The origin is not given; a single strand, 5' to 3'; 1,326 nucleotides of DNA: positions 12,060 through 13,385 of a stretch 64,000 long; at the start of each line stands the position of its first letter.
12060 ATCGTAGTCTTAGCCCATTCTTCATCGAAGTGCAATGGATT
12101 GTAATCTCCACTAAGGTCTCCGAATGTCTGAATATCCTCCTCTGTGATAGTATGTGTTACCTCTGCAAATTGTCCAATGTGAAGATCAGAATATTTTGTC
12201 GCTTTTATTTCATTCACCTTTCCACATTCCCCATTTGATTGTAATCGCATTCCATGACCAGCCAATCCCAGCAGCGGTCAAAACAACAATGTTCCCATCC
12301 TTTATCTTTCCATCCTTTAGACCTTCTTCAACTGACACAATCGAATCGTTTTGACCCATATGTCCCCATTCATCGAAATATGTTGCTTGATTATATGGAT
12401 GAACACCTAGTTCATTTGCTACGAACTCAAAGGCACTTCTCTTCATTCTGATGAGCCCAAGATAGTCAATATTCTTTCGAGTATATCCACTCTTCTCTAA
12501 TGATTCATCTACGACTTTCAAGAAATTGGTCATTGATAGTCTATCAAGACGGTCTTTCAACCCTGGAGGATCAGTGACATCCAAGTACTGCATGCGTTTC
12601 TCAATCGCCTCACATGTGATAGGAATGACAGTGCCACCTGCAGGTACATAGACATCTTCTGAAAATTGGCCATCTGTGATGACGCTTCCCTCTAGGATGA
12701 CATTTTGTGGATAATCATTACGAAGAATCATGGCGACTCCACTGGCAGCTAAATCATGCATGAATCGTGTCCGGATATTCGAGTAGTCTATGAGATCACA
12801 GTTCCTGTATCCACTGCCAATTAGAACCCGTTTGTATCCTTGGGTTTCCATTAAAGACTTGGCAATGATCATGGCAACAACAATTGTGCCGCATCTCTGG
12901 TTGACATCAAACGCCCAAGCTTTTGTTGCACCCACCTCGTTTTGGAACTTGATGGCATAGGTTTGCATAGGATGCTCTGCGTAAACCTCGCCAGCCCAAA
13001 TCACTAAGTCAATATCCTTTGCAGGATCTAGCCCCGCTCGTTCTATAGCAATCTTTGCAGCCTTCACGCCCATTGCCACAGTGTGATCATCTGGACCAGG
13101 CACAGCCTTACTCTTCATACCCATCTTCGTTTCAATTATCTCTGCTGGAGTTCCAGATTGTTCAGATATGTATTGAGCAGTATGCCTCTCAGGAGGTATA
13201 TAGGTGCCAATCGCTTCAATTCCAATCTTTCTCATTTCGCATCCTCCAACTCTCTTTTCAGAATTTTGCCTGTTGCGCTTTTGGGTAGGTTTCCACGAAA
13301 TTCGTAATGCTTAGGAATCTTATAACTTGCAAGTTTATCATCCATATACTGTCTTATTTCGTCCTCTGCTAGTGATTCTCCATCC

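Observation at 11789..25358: ACP-independent twin-KAS III acyl-ester module with a dedicated importer (best candidate novel system)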

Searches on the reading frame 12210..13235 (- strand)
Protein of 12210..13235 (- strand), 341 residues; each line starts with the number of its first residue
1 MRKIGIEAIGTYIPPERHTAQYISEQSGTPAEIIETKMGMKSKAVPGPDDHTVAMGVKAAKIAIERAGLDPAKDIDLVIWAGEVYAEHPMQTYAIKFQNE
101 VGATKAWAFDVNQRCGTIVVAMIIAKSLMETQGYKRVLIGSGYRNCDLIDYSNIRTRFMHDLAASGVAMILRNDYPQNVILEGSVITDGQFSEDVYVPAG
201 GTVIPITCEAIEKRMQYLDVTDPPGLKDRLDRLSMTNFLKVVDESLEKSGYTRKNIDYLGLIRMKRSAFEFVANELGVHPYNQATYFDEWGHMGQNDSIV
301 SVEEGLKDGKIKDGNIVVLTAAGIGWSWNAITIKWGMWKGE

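Call 3: search_protein_families(library=pfam, proteins=[window:12210-13235:-])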
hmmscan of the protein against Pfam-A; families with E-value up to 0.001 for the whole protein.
window:12210-13235:- (341 aa): 2 families
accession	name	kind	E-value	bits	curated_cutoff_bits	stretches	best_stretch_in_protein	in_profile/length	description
PF08541.16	ACP_syn_III_C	-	2.5e-16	60.1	26.6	1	246-335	1-90/90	3-Oxoacyl-[acyl-carrier-protein (ACP)] synthase III C terminal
PF08545.16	ACP_syn_III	-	8.8e-11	42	24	1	109-189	1-80/80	3-Oxoacyl-[acyl-carrier-protein (ACP)] synthase III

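Call 5: search_protein_families(library=ncbifam, proteins=[window:12210-13235:-], max_evalue=0.00001)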
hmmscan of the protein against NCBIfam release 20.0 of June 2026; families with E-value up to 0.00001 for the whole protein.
window:12210-13235:- (341 aa): 10 families
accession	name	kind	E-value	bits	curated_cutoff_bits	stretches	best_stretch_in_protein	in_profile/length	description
NF005308.0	PRK06840.1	equivalog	1.2e-123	412.5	315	1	3-336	4-336/339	3-oxoacyl-ACP synthase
NF006829.0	PRK09352.1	subfamily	5.6e-35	120.9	249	1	2-335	3-321/322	beta-ketoacyl-ACP synthase 3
TIGR00747.1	fabH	subfamily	8.7e-35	120.3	292.1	1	3-335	2-322/322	beta-ketoacyl-ACP synthase III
NF005541.0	PRK07204.1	equivalog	8.7e-26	91.1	402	1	1-332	2-326/329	beta-ketoacyl-ACP synthase III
NF004623.0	PRK05963.1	equivalog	8.4e-17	61.4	437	1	6-334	8-327/328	beta-ketoacyl-ACP synthase III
NF003274.0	PRK04262.1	equivalog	1.5e-16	60.4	244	1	3-172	2-165/347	hydroxymethylglutaryl-CoA synthase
NF005703.0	PRK07515.1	equivalog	1.2e-11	44.1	304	1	53-333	97-370/373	beta-ketoacyl-ACP synthase III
TIGR00748.1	HMG_CoA_syn_Arc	equivalog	4.9e-10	39.2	353.35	1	4-122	2-121/345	hydroxymethylglutaryl-CoA synthase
TIGR01835.1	HMG-CoA-S_prok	equivalog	6e-09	35.2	360.35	1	4-174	1-163/382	hydroxymethylglutaryl-CoA synthase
NF006720.0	PRK09258.1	equivalog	2.9e-08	33.4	285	0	4-138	6-146/338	3-oxoacyl-ACP synthase III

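Call 7: search_solved_structures(query=window:12210-13235:-, max_evalue=0.00001)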
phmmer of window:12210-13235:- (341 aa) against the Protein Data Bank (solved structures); distinct sequences matched with E-value up to 0.00001: 45.
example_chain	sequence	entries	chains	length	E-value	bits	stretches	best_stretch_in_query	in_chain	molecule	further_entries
8vd9_A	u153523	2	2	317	8e-25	91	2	2-164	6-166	Beta-ketoacyl-[acyl-carrier-protein] synthase III 1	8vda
1hn9_A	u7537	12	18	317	2.5e-21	79.5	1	8-333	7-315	BETA-KETOACYL-ACYL CARRIER PROTEIN SYNTHASE III | 3-oxoacyl-[acyl-carrier-protein] synthase III | 3-oxoacyl-[acyl-carrier-protein] synthase 3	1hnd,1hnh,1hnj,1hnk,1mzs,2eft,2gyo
6x7r_A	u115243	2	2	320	2.6e-21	79.5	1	8-333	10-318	3-oxoacyl-[acyl-carrier-protein] synthase 3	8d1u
9ka2_A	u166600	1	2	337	3.2e-21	79.2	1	8-333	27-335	Beta-ketoacyl-[acyl-carrier-protein] synthase III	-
3il9_A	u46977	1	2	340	3.3e-21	79.2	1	8-333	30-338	3-oxoacyl-[acyl-carrier-protein] synthase 3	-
1ebl_A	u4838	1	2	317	3.5e-21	79.1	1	8-333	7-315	BETA-KETOACYL-ACP SYNTHASE III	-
4ryb_A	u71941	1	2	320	1.4e-20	77.1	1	6-334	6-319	3-oxoacyl-[acyl-carrier-protein] synthase 3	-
9ka5_A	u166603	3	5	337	1.3e-19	73.9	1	8-333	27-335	Beta-ketoacyl-[acyl-carrier-protein] synthase III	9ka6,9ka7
1zow_A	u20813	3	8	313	3e-19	72.7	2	3-161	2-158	3-oxoacyl-[acyl-carrier-protein] synthase III | 3-oxoacyl-[acyl-carrier-protein] synthase 3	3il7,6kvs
3il3_A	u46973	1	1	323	1.4e-18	70.5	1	8-333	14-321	3-oxoacyl-[acyl-carrier-protein] synthase 3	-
4ylt_A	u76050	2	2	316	2.8e-18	69.5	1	8-333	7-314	3-oxoacyl-[acyl-carrier-protein] synthase 3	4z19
2ebd_A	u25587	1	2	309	3.2e-17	66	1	8-193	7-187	3-oxoacyl-[acyl-carrier-protein] synthase 3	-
1mzj_A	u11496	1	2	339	7.3e-17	64.8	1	8-176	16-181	Beta-ketoacylsynthase III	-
4dfe_A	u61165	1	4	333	3.2e-15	59.5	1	8-334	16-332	3-oxoacyl-[acyl-carrier-protein] synthase 3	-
4nhd_A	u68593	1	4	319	7.3e-15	58.3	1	8-334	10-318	3-oxoacyl-[acyl-carrier-protein] synthase 3 protein 1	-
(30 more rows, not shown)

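Call 8: search_solved_structures(query=window:12210-13235:-, max_evalue=1e-20, show_alignments=2)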
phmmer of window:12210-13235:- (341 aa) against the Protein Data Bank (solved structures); distinct sequences matched with E-value up to 1e-20: 6.
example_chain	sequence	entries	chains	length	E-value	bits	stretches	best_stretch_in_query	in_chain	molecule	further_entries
8vd9_A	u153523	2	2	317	8e-25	91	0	2-164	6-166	Beta-ketoacyl-[acyl-carrier-protein] synthase III 1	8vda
1hn9_A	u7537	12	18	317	2.5e-21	79.5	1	8-333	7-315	BETA-KETOACYL-ACYL CARRIER PROTEIN SYNTHASE III | 3-oxoacyl-[acyl-carrier-protein] synthase III | 3-oxoacyl-[acyl-carrier-protein] synthase 3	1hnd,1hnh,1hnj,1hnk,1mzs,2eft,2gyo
6x7r_A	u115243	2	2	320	2.6e-21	79.5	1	8-333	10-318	3-oxoacyl-[acyl-carrier-protein] synthase 3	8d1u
9ka2_A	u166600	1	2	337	3.2e-21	79.2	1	8-333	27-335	Beta-ketoacyl-[acyl-carrier-protein] synthase III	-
3il9_A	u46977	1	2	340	3.3e-21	79.2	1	8-333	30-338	3-oxoacyl-[acyl-carrier-protein] synthase 3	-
1ebl_A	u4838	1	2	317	3.5e-21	79.1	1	8-333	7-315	BETA-KETOACYL-ACP SYNTHASE III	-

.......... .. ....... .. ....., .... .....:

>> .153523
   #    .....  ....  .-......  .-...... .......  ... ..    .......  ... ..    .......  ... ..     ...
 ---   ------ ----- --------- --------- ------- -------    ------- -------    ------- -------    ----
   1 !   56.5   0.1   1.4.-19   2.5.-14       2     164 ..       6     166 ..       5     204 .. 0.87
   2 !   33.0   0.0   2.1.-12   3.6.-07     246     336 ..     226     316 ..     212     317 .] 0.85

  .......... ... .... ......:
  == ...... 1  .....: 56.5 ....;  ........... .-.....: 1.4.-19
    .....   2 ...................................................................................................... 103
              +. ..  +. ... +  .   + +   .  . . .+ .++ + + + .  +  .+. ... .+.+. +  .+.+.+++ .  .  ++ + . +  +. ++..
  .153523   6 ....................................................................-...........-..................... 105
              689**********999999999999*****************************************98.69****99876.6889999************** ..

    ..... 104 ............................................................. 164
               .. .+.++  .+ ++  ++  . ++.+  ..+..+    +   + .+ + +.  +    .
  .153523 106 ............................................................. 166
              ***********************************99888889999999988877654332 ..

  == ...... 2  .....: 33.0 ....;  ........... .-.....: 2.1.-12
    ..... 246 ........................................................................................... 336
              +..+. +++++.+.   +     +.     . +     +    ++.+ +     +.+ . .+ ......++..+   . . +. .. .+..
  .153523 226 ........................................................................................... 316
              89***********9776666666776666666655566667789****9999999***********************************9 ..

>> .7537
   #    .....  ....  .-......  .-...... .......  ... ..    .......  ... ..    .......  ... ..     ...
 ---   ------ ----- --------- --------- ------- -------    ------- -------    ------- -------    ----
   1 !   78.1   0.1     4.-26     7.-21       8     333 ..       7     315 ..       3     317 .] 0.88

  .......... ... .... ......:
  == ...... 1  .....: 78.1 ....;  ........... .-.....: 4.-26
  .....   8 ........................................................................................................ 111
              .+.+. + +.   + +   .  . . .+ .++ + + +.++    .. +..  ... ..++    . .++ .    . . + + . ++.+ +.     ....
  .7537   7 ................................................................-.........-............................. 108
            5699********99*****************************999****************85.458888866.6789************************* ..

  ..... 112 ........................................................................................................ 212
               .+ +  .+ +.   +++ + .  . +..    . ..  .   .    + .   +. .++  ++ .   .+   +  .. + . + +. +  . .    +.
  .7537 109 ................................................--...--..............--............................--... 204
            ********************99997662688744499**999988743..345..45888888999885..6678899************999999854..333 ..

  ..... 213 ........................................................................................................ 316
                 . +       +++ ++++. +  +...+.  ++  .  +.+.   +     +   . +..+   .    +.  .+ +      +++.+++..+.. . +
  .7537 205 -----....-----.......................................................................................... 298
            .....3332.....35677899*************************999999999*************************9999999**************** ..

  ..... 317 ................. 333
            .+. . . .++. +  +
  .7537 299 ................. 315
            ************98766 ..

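Call 19: find_homologous_proteins(query=window:12210-13235:-, max_evalue=1e-10)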
Query window:12210-13235:- (341 aa): 1487 proteins with E <= 1e-10 among 3583 candidates; the best 120 are listed. Only proteins of 187 to 597 residues were searched: fused or split forms outside these lengths cannot appear, so this answer is no evidence that the protein stands alone or is whole; lengths 'longer' or 'shorter' looks for them.
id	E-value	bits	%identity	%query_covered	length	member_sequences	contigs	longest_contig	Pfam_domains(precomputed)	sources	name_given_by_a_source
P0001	2.5e-226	768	98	100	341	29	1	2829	PF08545.17,PF08541.17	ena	-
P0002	2.0e-215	733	92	100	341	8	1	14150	PF08545.17,PF08541.17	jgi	-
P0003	1.7e-210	716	90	100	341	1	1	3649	PF08545.17,PF08541.17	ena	-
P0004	7.6e-209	711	91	100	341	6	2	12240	PF08545.17,PF08541.17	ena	-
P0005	1.1e-208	710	90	100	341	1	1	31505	PF08545.17,PF08541.17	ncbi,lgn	ncbi:MAG: 3-oxoacyl-ACP synthase [Candidatus Thorarchaeota archaeon]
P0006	2.3e-207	706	90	99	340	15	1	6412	PF08545.17,PF08541.17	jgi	jgi:3-oxoacyl-[acyl-carrier-protein] synthase-3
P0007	9.3e-204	694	87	99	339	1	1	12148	PF08545.17,PF08541.17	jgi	jgi:3-oxoacyl-[acyl-carrier-protein] synthase-3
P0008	2.6e-202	689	87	99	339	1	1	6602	PF08545.17,PF08541.17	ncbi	-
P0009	1.6e-199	680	87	99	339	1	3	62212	PF08545.17,PF08541.17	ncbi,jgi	ncbi:MAG: 3-oxoacyl-ACP synthase [Candidatus Thorarchaeota archaeon]|jgi:3-oxoacyl-[acyl-carrier-pro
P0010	2.1e-199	680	86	100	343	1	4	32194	PF08545.17,PF08541.17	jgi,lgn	jgi:3-oxoacyl-[acyl-carrier-protein] synthase-3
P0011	1.1e-198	678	87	99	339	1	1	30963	PF08545.17,PF08541.17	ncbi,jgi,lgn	-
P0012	4.2e-198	676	85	99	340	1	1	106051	PF08545.17,PF08541.17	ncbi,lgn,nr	ncbi:MAG: 3-oxoacyl-ACP synthase [Candidatus Thorarchaeota archaeon]|nr:3-oxoacyl-ACP synthase [Cand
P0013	4.4e-197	672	85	99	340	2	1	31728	PF08545.17,PF08541.17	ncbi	-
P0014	5.4e-197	672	84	99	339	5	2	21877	PF08545.17,PF08541.17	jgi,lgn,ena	-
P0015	6.0e-197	672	86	100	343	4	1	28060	PF08545.17,PF08541.17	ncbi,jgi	ncbi:MAG: 3-oxoacyl-ACP synthase [Candidatus Thorarchaeota archaeon]|jgi:3-oxoacyl-[acyl-carrier-pro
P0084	7.2e-152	524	68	98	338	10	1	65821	PF08545.17,PF08541.17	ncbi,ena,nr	ncbi:MAG: 3-oxoacyl-[acyl-carrier-protein] synthase 3 [Candidatus Heimdallarchaeota archaeon LC_3]|n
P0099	8.3e-139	481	62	99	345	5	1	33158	PF08545.17,PF08541.17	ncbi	-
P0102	8.5e-139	481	63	98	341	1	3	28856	PF08545.17,PF08541.17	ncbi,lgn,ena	-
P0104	1.9e-138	479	63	98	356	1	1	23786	PF08545.17,PF08541.17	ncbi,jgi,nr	ncbi:MAG: 3-oxoacyl-ACP synthase [Deltaproteobacteria bacterium]|nr:3-oxoacyl-ACP synthase [Deltapro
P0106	2.7e-138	479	64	98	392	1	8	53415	PF08545.17,PF08541.17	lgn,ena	-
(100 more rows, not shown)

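Call 20: find_encoding_contigs(protein=P0104, flank=10000, max_places=3)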
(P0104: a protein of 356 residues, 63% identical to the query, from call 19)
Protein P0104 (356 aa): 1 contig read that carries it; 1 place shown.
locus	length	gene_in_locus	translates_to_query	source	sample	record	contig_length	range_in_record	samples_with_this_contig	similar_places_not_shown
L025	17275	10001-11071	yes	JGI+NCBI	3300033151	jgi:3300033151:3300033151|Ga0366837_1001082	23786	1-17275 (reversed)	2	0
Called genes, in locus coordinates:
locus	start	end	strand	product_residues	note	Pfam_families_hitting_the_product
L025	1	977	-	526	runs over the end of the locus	-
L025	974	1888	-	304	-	PF00561:Abhydrolase_1, PF12146:Hydrolase_4, PF12697:Abhydrolase_6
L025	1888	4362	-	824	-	PF00474:SSF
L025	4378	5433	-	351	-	PF11339:DUF3141, PF00561:Abhydrolase_1, PF06850:PHB_depo_C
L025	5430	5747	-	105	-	-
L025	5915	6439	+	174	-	PF07879:PHB_acc_N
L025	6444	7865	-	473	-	PF00561:Abhydrolase_1, PF12146:Hydrolase_4 (faint)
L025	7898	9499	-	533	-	PF00501:AMP-binding, PF13193:AMP-binding_C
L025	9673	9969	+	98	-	-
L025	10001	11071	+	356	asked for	PF08545:ACP_syn_III, PF08541:ACP_syn_III_C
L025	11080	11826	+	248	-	PF00106:adh_short, PF08659:KR, PF13561:adh_short_C2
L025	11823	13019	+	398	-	PF10503:Esterase_PHB, PF00326:Peptidase_S9 (weak)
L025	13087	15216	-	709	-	-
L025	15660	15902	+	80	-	PF02604:PhdYeFM_antitox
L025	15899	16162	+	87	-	PF05016:ParE_toxin (weak), PF06769:YoeB_toxin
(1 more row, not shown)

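Call 27: find_encoding_contigs(protein=P0084, flank=10000, max_places=2)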
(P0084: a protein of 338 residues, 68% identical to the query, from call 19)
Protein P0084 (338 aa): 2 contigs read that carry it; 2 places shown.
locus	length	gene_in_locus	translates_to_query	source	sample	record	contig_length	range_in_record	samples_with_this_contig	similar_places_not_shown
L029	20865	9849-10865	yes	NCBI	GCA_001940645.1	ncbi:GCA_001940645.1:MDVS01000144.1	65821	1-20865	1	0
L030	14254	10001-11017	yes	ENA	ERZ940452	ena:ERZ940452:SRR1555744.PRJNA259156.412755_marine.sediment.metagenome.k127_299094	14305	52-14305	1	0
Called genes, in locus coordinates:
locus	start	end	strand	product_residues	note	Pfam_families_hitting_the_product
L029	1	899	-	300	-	PF08545:ACP_syn_III, PF08541:ACP_syn_III_C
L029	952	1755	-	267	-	PF00561:Abhydrolase_1, PF12146:Hydrolase_4, PF12697:Abhydrolase_6, PF03096:Ndr (weak)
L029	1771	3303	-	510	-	PF02653:BPD_transp_2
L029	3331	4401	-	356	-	PF02653:BPD_transp_2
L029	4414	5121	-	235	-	PF00005:ABC_tran, PF13304:AAA_21 (faint)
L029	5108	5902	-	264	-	PF00005:ABC_tran, PF13304:AAA_21 (faint), PF12399:BCA_ABC_TP_C (weak)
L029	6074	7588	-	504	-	PF13433:Peripla_BP_5, PF13458:Peripla_BP_6, PF01094:ANF_receptor (weak)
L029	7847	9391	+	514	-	PF00501:AMP-binding, PF13193:AMP-binding_C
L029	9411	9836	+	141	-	PF01575:MaoC_dehydratas, PF13452:FAS1_DH_region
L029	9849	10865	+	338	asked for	PF08545:ACP_syn_III, PF08541:ACP_syn_III_C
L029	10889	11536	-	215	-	PF03473:MOSC, PF03475:YiiM_3-alpha (weak)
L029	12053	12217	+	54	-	-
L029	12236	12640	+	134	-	-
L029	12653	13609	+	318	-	PF01978:TrmB (weak)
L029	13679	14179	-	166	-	-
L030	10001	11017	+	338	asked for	PF08545:ACP_syn_III, PF08541:ACP_syn_III_C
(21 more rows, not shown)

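Call 31: search_protein_representatives(protein=window:12210-13235:-)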
Query: 341 residues. Proteins with E-value up to 0.001 (for the whole library): 3270; up to 1e-10: 783; up to 1e-30: 82. The best 150 are listed.
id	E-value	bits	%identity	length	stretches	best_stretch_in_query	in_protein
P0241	2.2e-85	303.3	44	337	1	4-337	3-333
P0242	1.1e-78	281.3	44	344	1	3-337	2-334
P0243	7.9e-72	258.8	38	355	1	4-338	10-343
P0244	7.2e-65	235.9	36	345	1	4-336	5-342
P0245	2.8e-64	233.9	38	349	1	3-335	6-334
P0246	3.3e-64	233.7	38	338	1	3-336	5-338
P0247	1.1e-62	228.7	40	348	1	3-336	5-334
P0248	2.0e-62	227.9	39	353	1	4-336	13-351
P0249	9.8e-62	225.6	36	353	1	4-335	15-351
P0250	2.5e-61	224.2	49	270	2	180-336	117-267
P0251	5.5e-61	223.1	36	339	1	5-335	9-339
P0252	1.5e-59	218.4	39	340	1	3-337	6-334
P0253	3.5e-58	213.9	36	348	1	3-339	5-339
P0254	4.4e-58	213.6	34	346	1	4-337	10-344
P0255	2.0e-57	211.4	35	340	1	2-336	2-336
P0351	3.5e-26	108.7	29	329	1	5-330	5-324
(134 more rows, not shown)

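Call 35: find_encoding_contigs(protein=P0241, flank=8000, max_places=2)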
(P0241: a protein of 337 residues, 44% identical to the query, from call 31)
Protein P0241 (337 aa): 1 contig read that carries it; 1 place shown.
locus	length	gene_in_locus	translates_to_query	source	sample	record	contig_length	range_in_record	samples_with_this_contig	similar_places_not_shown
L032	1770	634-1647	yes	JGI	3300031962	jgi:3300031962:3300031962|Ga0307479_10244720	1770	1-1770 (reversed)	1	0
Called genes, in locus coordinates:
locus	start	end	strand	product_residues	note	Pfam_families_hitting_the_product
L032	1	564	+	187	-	?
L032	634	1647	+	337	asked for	PF08545:ACP_syn_III, PF08541:ACP_syn_III_C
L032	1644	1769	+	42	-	?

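Call 36: find_encoding_contigs(protein=P0243, flank=8000, max_places=2)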
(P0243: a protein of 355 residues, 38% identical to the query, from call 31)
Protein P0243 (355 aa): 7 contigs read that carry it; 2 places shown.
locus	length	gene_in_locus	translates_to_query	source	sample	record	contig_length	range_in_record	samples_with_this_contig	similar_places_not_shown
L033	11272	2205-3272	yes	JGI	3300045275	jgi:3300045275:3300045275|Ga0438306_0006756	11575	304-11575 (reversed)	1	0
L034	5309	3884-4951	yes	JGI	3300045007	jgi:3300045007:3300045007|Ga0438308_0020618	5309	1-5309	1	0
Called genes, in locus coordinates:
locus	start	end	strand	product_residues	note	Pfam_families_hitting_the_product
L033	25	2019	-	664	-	PF00691:OmpA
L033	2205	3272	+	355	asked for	PF08545:ACP_syn_III, PF08541:ACP_syn_III_C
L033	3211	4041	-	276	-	PF12697:Abhydrolase_6, PF00561:Abhydrolase_1, PF12146:Hydrolase_4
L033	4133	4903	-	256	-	-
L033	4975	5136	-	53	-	-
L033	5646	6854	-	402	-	-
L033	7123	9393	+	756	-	PF03030:H_PPase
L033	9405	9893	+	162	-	PF00583:Acetyltransf_1, PF13673:Acetyltransf_10, PF13508:Acetyltransf_7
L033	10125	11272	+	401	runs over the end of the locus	PF11617:Cu-binding_MopE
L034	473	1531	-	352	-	-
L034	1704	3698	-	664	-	PF00691:OmpA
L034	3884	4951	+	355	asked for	PF08545:ACP_syn_III, PF08541:ACP_syn_III_C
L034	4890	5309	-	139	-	?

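Call 37: find_encoding_contigs(protein=P0245, flank=8000, max_places=2)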
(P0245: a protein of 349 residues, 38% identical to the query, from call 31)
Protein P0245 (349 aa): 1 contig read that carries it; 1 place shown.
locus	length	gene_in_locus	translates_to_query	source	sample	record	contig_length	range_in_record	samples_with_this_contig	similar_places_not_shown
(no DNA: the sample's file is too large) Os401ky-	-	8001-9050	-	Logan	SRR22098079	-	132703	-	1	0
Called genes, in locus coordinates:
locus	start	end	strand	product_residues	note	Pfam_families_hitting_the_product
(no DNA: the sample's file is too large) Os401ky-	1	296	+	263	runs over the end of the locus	PF07238:PilZ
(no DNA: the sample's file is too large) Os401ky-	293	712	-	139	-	-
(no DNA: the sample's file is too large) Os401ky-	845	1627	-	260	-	PF00881:Nitroreductase, PF14512:TM1586_NiRdase (faint)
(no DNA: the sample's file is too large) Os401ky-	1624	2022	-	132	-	-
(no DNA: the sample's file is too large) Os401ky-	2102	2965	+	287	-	PF00126:HTH_1, PF03466:LysR_substrate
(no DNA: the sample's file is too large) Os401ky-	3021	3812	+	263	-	PF00595:PDZ, PF13180:PDZ_2, PF17820:PDZ_6 (weak), PF00578:AhpC-TSA, PF08534:Redoxin, PF00085:Thioredoxin (faint), PF13098:Thioredoxin_2 (weak), PF13905:Thioredoxin_8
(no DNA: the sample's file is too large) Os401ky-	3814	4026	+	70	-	-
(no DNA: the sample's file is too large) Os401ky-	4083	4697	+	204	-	PF04011:LemA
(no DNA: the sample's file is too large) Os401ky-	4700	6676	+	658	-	PF01435:Peptidase_M48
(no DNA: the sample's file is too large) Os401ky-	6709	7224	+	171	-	-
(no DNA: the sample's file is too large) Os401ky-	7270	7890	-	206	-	PF00440:TetR_N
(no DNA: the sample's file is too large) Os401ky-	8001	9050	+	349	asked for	PF08545:ACP_syn_III, PF08541:ACP_syn_III_C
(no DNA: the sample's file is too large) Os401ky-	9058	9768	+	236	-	PF00106:adh_short, PF08659:KR, PF13561:adh_short_C2, PF23441:SDR (weak)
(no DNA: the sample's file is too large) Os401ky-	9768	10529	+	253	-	PF00561:Abhydrolase_1, PF12146:Hydrolase_4, PF12697:Abhydrolase_6, PF03959:FSH1 (faint)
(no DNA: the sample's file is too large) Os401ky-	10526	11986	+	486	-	PF00501:AMP-binding, PF13193:AMP-binding_C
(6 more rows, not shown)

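Call 45: find_encoding_contigs(protein=P0351, flank=10000, max_places=3)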
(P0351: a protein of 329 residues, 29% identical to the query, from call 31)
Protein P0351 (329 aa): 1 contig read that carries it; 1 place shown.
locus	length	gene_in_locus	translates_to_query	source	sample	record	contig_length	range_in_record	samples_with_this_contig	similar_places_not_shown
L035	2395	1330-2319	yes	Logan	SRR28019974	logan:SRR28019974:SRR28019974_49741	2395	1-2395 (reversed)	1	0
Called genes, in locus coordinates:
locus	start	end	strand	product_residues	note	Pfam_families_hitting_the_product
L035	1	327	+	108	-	?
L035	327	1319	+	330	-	PF00108:Thiolase_N (weak), PF08545:ACP_syn_III, PF08541:ACP_syn_III_C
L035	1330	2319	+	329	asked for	PF00108:Thiolase_N (weak), PF08545:ACP_syn_III, PF08541:ACP_syn_III_C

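Call 46: find_encoding_contigs(protein=P0248, flank=8000, max_places=2)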
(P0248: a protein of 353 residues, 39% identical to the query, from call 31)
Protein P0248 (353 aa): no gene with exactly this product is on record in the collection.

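Call 51: find_encoding_contigs(protein=P0099, flank=9000, max_places=1)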
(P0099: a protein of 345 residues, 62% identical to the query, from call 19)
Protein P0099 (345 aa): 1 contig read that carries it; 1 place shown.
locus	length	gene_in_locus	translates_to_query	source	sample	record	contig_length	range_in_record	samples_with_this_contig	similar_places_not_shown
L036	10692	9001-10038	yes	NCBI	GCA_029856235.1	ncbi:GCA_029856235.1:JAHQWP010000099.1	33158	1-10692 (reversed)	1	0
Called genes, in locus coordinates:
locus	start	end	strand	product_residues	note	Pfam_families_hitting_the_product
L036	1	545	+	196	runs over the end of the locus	PF01596:Methyltransf_3, PF13578:Methyltransf_24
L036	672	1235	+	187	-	-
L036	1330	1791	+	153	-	-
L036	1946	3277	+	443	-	PF04894:Nre_N, PF04895:Nre_C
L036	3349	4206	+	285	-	PF04909:Amidohydro_2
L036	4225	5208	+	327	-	-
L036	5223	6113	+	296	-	PF03060:NMO, PF00478:IMPDH (weak)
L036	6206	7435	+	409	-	-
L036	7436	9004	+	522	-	PF00501:AMP-binding, PF13193:AMP-binding_C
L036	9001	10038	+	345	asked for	PF08545:ACP_syn_III, PF08541:ACP_syn_III_C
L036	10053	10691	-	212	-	?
